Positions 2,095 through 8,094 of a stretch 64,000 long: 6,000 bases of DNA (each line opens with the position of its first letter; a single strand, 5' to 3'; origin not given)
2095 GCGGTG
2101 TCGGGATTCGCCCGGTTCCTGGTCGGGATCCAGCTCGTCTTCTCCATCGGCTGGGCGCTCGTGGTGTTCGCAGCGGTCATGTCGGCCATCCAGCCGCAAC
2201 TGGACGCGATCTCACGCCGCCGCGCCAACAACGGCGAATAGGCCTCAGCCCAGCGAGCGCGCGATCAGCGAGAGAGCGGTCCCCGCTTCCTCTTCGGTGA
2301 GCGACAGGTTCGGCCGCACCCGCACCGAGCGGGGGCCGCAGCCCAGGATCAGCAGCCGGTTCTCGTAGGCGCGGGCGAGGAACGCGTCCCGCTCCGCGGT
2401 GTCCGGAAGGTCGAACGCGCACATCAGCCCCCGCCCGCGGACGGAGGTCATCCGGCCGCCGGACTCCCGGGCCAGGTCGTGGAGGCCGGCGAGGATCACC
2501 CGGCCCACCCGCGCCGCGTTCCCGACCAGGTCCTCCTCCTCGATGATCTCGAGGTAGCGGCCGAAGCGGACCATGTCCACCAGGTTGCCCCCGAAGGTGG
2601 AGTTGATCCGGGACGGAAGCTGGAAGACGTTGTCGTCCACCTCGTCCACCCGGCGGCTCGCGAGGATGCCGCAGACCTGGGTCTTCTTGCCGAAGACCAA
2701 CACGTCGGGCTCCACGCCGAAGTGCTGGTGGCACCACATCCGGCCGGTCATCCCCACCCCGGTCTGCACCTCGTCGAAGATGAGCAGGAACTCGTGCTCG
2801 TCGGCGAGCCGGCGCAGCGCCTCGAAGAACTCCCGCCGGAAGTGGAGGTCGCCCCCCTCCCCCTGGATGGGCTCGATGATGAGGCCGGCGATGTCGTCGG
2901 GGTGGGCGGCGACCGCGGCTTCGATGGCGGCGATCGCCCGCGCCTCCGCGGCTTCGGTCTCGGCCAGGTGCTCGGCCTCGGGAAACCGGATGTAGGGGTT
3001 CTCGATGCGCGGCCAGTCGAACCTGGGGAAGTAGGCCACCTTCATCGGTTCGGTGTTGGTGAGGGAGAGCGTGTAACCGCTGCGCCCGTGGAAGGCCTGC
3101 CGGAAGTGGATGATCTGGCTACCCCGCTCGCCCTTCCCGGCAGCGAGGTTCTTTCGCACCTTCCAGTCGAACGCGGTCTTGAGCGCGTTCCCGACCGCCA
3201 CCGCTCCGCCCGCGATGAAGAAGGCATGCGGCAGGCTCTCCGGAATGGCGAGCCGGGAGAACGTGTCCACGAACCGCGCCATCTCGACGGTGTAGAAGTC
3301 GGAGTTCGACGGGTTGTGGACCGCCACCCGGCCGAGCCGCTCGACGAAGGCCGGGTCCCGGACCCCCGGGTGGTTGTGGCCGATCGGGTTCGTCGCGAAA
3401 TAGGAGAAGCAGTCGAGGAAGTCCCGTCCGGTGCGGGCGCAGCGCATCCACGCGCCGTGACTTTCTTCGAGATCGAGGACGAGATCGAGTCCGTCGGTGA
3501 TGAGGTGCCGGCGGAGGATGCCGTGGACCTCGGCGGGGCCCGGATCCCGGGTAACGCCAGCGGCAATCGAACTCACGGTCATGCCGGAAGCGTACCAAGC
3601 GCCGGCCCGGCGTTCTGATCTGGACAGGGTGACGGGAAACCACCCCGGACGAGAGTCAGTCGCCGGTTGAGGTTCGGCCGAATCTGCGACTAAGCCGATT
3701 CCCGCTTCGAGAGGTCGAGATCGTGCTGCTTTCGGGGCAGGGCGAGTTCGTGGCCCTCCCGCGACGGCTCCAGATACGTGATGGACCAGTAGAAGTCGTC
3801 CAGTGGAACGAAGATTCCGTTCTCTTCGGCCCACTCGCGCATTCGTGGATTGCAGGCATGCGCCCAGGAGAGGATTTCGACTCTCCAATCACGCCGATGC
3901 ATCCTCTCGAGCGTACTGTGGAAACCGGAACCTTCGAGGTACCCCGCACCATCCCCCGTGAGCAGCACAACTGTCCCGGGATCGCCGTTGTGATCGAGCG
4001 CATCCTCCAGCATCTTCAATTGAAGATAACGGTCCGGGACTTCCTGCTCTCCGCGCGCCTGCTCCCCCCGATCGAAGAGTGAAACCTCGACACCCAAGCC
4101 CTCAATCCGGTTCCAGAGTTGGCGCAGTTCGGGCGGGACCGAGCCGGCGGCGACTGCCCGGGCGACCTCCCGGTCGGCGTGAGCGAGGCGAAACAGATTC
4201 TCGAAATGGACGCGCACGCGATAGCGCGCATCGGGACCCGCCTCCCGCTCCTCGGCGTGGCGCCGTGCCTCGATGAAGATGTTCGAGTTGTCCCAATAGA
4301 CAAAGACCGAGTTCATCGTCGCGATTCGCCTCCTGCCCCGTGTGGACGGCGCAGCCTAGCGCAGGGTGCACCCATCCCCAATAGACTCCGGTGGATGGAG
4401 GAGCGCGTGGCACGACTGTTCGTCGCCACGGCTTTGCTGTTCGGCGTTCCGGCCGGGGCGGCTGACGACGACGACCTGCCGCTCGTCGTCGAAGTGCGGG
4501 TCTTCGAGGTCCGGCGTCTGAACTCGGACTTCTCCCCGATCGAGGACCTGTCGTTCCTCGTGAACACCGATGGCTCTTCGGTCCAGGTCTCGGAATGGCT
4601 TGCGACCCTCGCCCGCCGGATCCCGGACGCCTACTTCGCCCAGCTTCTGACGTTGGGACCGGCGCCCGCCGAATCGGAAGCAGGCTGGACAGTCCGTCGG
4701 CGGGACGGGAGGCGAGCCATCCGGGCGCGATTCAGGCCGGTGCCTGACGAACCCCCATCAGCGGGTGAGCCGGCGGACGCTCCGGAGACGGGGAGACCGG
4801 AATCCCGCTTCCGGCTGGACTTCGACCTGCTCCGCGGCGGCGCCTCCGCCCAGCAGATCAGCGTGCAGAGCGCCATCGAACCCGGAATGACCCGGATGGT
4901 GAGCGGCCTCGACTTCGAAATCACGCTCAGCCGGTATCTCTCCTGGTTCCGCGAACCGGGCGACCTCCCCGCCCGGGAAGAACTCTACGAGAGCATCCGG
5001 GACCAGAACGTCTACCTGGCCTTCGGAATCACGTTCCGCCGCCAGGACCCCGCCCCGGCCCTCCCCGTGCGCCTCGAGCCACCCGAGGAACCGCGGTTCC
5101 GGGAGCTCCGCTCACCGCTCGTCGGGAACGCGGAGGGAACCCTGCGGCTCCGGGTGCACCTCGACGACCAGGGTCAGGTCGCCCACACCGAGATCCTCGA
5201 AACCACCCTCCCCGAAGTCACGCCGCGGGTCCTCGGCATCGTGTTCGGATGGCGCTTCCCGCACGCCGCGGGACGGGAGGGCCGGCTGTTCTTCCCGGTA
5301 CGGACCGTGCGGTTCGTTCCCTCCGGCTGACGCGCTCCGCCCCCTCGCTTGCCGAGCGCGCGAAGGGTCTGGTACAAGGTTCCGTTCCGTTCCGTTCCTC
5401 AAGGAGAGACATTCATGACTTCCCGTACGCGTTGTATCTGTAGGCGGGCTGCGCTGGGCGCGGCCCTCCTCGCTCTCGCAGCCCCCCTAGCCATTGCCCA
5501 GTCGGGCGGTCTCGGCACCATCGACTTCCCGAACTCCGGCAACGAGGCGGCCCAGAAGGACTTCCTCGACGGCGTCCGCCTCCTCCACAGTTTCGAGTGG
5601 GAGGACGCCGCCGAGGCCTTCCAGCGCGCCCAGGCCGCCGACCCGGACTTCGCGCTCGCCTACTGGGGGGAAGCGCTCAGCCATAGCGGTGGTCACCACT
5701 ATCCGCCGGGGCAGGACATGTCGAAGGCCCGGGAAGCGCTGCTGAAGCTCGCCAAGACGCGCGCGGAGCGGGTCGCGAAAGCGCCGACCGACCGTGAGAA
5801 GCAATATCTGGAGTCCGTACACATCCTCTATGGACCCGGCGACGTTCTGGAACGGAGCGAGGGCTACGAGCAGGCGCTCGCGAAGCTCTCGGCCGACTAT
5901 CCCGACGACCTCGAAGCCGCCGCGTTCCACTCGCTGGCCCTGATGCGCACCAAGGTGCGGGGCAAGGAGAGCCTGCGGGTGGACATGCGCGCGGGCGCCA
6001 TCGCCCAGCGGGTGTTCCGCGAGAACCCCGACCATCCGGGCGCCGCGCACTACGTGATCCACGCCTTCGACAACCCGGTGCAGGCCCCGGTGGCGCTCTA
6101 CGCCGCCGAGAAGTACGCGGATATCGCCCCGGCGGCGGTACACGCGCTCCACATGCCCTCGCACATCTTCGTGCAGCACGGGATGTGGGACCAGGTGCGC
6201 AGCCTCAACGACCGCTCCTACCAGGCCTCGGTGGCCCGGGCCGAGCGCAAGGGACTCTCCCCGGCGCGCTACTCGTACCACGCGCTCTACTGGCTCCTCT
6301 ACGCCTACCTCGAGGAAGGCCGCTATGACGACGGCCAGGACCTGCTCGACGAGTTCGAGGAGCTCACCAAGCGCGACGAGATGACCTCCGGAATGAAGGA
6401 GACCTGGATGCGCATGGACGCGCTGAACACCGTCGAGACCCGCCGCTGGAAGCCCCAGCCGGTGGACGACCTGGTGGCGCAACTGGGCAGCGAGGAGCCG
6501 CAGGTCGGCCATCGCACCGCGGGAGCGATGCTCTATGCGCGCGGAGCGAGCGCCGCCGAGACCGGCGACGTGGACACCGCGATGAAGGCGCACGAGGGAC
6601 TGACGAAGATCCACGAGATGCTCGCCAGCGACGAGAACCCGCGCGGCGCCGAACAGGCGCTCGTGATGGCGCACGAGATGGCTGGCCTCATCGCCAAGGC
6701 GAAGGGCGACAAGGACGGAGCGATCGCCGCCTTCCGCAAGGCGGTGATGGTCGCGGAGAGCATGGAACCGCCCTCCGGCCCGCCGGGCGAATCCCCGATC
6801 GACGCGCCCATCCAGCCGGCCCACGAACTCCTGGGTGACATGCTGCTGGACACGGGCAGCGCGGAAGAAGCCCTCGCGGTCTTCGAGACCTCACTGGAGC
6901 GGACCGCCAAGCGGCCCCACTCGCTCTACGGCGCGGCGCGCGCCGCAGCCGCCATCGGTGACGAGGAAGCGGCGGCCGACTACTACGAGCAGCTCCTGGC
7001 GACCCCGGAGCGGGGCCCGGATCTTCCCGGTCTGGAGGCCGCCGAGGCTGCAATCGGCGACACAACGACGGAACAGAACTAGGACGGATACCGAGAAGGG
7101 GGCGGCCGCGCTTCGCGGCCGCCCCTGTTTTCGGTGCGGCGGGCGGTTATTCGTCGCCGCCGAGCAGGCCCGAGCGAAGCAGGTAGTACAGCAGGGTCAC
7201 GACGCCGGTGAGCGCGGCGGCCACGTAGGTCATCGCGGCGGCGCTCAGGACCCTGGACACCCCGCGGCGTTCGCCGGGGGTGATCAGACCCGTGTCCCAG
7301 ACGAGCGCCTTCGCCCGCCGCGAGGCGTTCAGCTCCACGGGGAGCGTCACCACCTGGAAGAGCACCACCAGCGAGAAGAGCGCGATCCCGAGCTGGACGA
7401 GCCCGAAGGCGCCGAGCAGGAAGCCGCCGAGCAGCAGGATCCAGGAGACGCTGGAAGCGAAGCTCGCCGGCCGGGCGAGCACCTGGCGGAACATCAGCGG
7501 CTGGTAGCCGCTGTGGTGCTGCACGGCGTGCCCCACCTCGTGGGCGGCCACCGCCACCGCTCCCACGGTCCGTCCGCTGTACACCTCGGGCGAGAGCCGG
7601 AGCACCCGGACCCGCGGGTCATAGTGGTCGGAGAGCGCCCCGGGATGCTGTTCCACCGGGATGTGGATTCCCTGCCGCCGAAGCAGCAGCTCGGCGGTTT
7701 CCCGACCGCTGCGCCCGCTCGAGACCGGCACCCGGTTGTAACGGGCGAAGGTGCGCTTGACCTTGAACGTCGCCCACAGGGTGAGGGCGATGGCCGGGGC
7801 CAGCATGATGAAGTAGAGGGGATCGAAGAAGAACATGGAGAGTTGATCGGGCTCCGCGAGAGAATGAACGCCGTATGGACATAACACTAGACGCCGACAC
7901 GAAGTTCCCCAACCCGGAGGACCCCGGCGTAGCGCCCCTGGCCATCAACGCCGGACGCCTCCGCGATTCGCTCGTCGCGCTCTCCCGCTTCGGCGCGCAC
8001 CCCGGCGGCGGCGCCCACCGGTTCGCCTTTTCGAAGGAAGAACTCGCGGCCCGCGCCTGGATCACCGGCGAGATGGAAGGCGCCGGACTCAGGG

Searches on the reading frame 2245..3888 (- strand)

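Call 7: search_protein_families(library=pfam, proteins=[window:2245-3888:-], max_evalue=0.0001)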
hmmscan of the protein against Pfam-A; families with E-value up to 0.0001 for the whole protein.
window:2245-3888:- (547 aa): 1 family
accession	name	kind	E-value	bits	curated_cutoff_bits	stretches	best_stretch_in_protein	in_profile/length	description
PF00202.27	Aminotran_3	-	1.1e-80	271.7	30.5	1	137-544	10-401/403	Aminotransferase class-III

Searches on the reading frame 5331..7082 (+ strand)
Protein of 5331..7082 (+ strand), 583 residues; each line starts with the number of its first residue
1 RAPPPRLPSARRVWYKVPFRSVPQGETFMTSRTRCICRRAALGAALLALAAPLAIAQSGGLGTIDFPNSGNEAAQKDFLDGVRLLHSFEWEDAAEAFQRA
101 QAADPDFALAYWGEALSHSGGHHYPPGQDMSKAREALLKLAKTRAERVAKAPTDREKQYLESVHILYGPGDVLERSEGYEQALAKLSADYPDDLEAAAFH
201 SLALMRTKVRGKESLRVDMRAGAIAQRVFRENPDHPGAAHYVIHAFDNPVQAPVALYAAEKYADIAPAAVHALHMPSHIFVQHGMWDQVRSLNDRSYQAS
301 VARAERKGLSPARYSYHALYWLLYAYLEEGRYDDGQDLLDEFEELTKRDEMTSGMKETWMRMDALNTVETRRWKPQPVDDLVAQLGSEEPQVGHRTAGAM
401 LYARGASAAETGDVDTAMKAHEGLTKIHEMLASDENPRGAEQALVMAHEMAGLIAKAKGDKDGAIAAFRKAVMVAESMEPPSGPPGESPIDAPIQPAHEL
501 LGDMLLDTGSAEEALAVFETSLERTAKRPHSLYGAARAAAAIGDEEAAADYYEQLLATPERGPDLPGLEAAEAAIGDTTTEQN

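Call 7: search_protein_families(library=pfam, proteins=[window:5331-7082:+], max_evalue=0.0001)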
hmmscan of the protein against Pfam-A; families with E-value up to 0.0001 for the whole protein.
window:5331-7082:+ (583 aa): 6 families
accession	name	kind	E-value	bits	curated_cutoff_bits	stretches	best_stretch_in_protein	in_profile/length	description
PF07719.23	TPR_2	-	1.5e-11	43.9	27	0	447-473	3-29/34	Tetratricopeptide repeat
PF13181.12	TPR_8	-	1.3e-07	31.7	25.7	0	450-475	6-31/34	Tetratricopeptide repeat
PF13174.12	TPR_6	-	2.3e-05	25.2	26.3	0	531-557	2-28/33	Tetratricopeptide repeat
PF13428.12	TPR_14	-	4.3e-05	24.2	23.5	0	318-346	3-31/44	Tetratricopeptide repeat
PF13424.12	TPR_12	-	5.2e-05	23.8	30.1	1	498-557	6-73/77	Tetratricopeptide repeat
PF13432.12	TPR_16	-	6.8e-05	23.7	32.7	1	501-563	3-62/65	Tetratricopeptide repeat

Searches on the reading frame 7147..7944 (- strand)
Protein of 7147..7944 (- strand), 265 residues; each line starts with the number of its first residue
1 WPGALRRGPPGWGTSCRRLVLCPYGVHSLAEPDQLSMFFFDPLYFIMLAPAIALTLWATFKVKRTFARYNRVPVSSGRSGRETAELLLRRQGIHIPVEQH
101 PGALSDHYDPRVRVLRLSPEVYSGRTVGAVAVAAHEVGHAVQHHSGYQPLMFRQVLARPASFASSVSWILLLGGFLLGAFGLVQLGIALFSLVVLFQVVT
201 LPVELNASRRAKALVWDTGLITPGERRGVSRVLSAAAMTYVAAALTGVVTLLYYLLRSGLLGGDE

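Call 7: search_protein_families(library=pfam, proteins=[window:7147-7944:-], max_evalue=0.0001)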
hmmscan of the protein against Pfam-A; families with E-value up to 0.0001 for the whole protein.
window:7147-7944:- (265 aa): 1 family
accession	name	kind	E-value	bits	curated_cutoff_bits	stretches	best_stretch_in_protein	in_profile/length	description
PF04298.18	Zn_peptidase_2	-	1.2e-77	260.7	27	1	44-257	1-216/218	Putative neutral zinc metallopeptidase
